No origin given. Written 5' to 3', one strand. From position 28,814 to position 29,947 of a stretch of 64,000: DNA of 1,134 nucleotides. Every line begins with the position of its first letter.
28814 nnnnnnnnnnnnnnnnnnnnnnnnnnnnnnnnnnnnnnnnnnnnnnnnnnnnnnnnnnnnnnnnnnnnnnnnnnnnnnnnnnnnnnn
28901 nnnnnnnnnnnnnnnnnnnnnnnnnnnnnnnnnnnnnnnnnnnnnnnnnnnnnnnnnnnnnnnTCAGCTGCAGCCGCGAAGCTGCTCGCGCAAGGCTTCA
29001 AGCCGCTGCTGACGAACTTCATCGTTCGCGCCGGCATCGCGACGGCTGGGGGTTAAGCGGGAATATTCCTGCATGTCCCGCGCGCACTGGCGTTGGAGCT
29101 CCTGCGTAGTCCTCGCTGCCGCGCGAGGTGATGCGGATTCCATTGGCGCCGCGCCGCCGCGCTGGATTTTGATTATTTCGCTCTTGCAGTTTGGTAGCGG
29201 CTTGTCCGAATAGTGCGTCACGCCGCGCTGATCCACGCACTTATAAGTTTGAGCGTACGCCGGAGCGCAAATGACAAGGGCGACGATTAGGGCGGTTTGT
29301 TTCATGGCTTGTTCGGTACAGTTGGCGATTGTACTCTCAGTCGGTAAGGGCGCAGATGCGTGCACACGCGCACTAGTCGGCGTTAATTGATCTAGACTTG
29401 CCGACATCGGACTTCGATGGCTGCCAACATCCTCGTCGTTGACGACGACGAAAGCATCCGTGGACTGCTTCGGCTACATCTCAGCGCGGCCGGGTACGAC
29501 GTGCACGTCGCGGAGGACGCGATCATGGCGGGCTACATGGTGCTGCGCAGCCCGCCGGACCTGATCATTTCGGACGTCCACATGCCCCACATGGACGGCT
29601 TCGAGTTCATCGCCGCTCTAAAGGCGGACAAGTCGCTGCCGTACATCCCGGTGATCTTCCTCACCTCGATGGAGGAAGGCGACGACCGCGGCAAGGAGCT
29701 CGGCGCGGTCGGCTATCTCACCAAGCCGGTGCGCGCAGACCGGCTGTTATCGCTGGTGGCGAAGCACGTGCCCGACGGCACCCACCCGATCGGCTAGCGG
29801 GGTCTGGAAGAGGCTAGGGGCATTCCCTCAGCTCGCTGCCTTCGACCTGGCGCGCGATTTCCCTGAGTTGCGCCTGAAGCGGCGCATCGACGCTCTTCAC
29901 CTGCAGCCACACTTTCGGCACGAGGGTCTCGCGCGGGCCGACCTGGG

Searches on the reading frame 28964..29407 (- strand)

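Call 8: search_protein_families(library=pfam, proteins=[window:28964-29407:-], max_evalue=0.01)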
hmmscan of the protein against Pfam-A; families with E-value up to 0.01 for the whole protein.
window:28964-29407:- (147 aa): 1 family
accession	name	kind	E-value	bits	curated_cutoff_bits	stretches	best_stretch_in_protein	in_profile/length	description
PF13511.11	DUF4124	-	1e-12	48.5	22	1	43-98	3-54/56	Domain of unknown function (DUF4124)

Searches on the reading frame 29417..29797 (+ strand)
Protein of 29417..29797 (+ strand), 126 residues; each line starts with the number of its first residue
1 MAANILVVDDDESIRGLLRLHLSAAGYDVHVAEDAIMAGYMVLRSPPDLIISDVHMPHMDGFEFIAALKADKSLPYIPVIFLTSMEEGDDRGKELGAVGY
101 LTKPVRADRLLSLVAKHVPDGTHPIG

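Call 8: search_protein_families(library=pfam, proteins=[window:29417-29797:+], max_evalue=0.01)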
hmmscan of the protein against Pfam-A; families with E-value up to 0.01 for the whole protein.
window:29417-29797:+ (126 aa): 1 family
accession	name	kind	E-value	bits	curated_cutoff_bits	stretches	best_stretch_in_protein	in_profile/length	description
PF00072.30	Response_reg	-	1.5e-23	83.5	30.2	1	5-114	1-110/111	Response regulator receiver domain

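Call 11: find_encoding_contigs(protein=window:29417-29797:+, flank=10000, max_places=10)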
Protein window:29417-29797:+ (126 aa): 8 contigs read that carry it; 5 places shown.
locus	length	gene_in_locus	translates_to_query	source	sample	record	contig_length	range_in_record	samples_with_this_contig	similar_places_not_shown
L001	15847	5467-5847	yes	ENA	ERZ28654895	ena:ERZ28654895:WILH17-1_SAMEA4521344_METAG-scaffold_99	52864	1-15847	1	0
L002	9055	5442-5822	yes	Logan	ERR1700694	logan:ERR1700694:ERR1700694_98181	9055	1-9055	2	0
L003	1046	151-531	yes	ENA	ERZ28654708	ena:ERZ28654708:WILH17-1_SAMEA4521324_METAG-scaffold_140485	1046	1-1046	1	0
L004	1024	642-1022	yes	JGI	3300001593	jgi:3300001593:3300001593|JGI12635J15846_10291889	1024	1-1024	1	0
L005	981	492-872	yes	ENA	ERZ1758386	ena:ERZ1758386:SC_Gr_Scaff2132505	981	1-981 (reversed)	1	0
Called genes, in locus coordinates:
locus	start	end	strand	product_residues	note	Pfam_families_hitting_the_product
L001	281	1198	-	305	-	-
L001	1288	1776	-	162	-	-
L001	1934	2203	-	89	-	-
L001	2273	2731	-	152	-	PF14367:DUF4411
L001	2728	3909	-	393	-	PF06114:Peptidase_M78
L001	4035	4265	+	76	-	-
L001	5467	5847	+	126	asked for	PF00072:Response_reg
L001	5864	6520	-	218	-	PF05036:SPOR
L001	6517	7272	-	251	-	PF03309:Pan_kinase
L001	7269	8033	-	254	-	PF03099:BPL_LplA_LipB, PF16917:BPL_LplA_LipB_2 (weak), PF02237:BPL_C (faint)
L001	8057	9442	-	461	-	PF01425:Amidase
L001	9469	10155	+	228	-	PF03009:GDPD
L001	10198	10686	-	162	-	PF00255:GSHPx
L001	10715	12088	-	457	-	PF02878:PGM_PMM_I, PF02879:PGM_PMM_II, PF02880:PGM_PMM_III, PF00408:PGM_PMM_IV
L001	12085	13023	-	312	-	PF00561:Abhydrolase_1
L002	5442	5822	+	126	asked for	PF00072:Response_reg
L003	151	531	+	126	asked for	PF00072:Response_reg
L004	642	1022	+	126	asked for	PF00072:Response_reg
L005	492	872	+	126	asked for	PF00072:Response_reg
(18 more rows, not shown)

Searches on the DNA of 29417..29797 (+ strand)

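Call 50: search_rna_families(sources=[L004, L009, L010, L006], threshold=gathering)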
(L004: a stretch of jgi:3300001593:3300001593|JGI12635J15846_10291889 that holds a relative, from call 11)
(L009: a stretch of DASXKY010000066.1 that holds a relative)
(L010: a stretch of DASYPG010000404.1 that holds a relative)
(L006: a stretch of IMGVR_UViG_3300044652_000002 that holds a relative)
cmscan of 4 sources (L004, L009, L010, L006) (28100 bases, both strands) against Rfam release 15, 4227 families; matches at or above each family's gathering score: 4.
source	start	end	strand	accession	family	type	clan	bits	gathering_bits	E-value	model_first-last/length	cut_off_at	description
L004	52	124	+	RF00005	tRNA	Gene; tRNA;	CL00001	72.5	29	2.8e-14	1-71/71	no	tRNA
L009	2738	2810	+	RF00005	tRNA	Gene; tRNA;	CL00001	68.1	29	4.5e-13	1-71/71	no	tRNA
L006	8597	8669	+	RF00005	tRNA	Gene; tRNA;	CL00001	68.1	29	4.5e-13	1-71/71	no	tRNA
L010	1123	1195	-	RF00005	tRNA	Gene; tRNA;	CL00001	66.7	29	1.1e-12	1-71/71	no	tRNA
